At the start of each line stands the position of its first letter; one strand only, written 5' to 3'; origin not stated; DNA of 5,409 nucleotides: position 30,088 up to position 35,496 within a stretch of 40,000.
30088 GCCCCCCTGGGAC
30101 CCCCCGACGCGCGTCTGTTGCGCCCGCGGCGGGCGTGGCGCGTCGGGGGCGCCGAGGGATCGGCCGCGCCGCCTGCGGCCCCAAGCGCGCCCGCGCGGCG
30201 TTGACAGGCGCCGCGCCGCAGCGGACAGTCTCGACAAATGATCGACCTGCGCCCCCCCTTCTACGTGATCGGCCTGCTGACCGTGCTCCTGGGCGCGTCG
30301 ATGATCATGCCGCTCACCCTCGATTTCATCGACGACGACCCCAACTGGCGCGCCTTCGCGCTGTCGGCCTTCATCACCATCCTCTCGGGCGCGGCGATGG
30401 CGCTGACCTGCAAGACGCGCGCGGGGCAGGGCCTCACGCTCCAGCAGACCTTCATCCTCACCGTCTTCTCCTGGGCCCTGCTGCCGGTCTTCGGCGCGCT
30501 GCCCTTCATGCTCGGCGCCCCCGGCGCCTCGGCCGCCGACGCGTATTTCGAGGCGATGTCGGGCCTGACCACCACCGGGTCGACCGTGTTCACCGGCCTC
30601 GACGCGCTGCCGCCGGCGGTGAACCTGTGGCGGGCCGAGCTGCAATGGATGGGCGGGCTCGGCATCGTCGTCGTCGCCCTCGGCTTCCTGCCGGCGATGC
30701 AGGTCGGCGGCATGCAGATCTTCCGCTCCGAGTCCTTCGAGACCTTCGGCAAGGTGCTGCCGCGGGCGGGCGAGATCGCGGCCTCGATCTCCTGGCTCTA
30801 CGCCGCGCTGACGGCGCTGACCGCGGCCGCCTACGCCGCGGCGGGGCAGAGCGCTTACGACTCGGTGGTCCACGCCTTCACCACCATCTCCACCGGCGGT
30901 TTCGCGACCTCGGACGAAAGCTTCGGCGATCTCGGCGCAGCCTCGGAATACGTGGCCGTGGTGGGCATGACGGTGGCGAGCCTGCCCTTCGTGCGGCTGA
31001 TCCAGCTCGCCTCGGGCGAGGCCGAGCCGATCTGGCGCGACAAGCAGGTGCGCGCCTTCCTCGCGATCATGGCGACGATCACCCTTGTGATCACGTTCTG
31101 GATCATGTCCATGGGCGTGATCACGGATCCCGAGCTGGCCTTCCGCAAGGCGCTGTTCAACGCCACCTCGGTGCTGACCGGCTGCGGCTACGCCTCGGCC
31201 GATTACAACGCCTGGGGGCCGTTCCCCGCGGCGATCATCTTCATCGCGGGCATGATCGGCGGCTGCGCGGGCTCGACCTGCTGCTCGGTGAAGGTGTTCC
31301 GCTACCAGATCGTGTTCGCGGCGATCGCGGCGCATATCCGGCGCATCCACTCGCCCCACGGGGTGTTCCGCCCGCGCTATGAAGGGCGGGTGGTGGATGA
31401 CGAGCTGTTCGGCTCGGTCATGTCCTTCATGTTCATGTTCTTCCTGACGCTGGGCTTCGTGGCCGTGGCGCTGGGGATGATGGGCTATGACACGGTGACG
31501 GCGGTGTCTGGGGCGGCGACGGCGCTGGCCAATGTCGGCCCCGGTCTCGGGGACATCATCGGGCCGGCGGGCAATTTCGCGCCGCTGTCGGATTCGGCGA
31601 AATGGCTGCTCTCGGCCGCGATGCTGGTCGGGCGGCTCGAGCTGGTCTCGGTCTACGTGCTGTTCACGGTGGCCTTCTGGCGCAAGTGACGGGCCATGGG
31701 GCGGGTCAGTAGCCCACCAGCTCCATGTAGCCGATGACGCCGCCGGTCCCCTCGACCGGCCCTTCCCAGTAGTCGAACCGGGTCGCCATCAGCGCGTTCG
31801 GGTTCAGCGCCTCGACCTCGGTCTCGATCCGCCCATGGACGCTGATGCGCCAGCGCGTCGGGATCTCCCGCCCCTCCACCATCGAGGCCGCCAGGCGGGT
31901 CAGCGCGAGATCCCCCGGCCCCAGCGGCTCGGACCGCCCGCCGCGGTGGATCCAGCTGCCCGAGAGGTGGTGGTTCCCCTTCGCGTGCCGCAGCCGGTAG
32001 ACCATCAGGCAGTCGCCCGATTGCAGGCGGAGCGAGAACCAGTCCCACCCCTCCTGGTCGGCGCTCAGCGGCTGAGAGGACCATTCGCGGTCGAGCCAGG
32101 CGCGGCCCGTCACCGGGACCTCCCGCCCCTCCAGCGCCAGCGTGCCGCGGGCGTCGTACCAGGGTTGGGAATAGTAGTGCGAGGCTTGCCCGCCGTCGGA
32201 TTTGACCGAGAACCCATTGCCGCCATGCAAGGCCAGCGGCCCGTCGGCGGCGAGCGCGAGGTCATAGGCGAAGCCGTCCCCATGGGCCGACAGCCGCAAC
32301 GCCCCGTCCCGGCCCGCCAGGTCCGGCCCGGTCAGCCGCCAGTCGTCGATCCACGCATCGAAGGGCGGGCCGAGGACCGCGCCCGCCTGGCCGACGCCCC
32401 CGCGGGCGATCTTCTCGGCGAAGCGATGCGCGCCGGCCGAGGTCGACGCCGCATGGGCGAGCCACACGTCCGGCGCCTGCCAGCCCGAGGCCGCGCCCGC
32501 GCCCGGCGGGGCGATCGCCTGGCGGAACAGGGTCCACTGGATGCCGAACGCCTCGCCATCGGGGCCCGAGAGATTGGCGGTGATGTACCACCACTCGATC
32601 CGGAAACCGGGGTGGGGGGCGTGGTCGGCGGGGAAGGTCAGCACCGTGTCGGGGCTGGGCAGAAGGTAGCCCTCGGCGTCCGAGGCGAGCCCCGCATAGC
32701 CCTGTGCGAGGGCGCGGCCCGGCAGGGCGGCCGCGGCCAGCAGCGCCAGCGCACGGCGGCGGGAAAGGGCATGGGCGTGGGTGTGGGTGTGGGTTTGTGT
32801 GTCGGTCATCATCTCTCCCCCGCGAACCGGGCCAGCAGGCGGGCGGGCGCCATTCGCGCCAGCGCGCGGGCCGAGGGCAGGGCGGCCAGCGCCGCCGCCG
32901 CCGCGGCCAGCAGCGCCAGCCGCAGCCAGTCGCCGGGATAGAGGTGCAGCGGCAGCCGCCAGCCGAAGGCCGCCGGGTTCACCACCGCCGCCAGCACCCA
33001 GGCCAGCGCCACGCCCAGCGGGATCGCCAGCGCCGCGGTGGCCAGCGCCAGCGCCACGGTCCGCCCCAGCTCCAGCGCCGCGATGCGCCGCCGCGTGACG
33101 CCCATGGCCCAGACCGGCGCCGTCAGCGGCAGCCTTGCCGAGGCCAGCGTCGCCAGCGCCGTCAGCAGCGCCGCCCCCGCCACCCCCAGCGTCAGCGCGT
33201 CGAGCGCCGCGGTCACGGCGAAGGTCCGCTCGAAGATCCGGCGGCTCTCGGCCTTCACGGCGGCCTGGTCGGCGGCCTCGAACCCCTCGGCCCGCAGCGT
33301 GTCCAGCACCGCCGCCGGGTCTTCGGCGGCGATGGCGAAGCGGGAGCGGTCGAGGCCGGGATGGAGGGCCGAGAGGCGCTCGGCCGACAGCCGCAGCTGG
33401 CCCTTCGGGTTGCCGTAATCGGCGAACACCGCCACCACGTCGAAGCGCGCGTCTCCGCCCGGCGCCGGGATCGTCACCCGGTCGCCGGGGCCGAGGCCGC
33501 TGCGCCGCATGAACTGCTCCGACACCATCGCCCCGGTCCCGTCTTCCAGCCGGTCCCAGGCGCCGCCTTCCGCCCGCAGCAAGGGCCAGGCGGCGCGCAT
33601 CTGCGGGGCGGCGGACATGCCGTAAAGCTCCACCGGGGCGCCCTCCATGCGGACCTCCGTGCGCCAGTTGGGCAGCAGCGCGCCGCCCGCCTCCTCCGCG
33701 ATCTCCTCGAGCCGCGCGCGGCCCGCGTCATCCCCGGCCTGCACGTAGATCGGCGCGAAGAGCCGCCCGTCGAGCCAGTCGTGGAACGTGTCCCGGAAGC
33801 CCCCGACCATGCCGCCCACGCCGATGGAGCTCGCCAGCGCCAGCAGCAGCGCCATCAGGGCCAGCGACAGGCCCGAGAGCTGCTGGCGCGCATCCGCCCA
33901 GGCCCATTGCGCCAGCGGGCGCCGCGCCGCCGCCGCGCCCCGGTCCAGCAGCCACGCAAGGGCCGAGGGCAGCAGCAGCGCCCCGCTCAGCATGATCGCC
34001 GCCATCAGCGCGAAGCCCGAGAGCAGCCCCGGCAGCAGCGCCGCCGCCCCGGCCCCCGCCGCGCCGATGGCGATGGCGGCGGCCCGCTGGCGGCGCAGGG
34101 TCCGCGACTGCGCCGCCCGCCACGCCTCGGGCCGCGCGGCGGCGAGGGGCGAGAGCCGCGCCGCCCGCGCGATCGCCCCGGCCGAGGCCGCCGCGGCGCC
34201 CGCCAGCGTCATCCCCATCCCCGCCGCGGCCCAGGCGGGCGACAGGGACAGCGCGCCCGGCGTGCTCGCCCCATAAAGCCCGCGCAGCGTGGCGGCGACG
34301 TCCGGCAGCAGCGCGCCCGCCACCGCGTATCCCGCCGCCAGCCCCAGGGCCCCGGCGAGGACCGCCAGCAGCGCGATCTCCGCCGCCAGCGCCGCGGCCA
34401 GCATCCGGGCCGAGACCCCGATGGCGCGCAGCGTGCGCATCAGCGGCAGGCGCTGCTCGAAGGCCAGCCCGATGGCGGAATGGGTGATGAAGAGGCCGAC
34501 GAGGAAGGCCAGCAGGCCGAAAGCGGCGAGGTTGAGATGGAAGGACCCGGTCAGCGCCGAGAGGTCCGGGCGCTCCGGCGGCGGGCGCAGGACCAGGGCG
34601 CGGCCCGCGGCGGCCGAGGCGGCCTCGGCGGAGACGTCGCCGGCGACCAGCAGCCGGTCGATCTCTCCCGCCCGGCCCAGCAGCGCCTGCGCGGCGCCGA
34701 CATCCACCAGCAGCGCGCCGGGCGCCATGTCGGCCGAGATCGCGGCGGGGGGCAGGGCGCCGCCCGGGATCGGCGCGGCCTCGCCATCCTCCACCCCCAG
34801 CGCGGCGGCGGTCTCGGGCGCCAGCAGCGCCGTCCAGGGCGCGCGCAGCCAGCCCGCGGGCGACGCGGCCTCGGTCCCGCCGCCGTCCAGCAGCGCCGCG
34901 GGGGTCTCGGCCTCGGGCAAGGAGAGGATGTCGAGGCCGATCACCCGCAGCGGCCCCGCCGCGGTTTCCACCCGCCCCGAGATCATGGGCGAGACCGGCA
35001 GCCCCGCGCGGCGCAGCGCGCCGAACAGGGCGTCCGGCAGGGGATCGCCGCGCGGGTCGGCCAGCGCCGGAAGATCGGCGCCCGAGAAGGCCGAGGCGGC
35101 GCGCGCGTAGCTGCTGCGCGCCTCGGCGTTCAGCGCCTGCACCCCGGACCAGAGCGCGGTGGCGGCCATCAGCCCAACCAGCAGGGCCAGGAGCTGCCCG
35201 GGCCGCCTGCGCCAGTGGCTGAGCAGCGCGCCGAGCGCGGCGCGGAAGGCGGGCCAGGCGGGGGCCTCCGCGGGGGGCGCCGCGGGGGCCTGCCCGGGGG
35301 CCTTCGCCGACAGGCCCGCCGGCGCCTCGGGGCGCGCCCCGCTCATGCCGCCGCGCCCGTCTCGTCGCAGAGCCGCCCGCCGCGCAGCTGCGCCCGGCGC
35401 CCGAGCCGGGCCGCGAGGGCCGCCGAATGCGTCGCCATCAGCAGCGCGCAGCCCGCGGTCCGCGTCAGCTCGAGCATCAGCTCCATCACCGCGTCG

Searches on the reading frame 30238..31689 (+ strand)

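Call 48: search_protein_families(library=pfam, proteins=[window:30238-31689:+], max_evalue=0.001)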
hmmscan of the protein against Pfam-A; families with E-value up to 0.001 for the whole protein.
window:30238-31689:+ (483 aa): 1 family
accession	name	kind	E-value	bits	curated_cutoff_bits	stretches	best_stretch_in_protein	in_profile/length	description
PF02386.22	TrkH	-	5.2e-48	164.2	27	1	40-478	5-492/502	Cation transport protein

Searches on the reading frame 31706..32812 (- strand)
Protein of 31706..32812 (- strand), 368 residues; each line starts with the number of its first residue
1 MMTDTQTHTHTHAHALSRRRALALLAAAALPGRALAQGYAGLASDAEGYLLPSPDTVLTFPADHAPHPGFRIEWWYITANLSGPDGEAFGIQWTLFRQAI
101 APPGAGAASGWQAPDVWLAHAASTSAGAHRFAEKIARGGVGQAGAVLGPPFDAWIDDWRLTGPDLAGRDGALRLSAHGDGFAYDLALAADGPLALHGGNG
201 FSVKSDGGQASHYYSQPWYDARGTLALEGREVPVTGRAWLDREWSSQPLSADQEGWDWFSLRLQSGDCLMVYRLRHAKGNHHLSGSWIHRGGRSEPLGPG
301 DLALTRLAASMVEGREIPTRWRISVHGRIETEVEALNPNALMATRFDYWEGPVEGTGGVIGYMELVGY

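Call 48: search_protein_families(library=pfam, proteins=[window:31706-32812:-], max_evalue=0.001)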
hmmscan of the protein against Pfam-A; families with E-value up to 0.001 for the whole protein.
window:31706-32812:- (368 aa): 2 families
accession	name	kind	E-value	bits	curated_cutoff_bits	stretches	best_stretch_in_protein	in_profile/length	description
PF07143.17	CrtC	-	9.2e-56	189.5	22.5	1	72-246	1-168/168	CrtC N-terminal lipocalin domain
PF17186.10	Lipocalin_9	-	7.2e-32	110.7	26.2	1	249-368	1-131/131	Lipocalin-like domain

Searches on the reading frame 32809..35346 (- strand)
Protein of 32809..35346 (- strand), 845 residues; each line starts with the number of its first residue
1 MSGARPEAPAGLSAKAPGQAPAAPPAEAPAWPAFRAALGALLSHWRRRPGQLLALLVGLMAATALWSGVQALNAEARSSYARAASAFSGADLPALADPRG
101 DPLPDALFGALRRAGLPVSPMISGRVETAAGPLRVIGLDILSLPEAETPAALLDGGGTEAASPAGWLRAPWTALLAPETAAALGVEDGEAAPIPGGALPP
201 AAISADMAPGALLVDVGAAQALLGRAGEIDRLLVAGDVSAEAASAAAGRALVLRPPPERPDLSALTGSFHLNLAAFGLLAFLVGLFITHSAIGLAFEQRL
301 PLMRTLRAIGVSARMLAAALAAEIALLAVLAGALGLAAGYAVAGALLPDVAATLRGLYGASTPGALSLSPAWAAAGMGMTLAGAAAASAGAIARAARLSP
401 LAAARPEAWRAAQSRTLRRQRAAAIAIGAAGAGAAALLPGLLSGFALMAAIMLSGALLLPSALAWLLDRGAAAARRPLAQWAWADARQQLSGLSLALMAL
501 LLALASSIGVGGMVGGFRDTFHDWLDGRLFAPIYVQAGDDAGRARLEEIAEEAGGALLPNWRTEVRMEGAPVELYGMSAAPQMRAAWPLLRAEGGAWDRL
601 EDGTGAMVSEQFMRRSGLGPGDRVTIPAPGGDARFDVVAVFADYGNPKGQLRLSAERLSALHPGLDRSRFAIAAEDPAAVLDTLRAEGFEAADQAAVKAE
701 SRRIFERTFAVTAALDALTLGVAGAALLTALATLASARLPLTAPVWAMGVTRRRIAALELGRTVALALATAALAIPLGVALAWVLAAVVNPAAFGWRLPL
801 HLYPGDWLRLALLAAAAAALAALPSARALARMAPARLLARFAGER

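Call 48: search_protein_families(library=pfam, proteins=[window:32809-35346:-], max_evalue=0.001)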
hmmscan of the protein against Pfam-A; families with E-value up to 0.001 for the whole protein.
window:32809-35346:- (845 aa): 1 family
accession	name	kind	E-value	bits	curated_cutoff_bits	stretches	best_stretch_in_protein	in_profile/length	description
PF02687.27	FtsX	-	1.7e-14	54.3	25.5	2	275-399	2-119/120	FtsX-like permease C-terminal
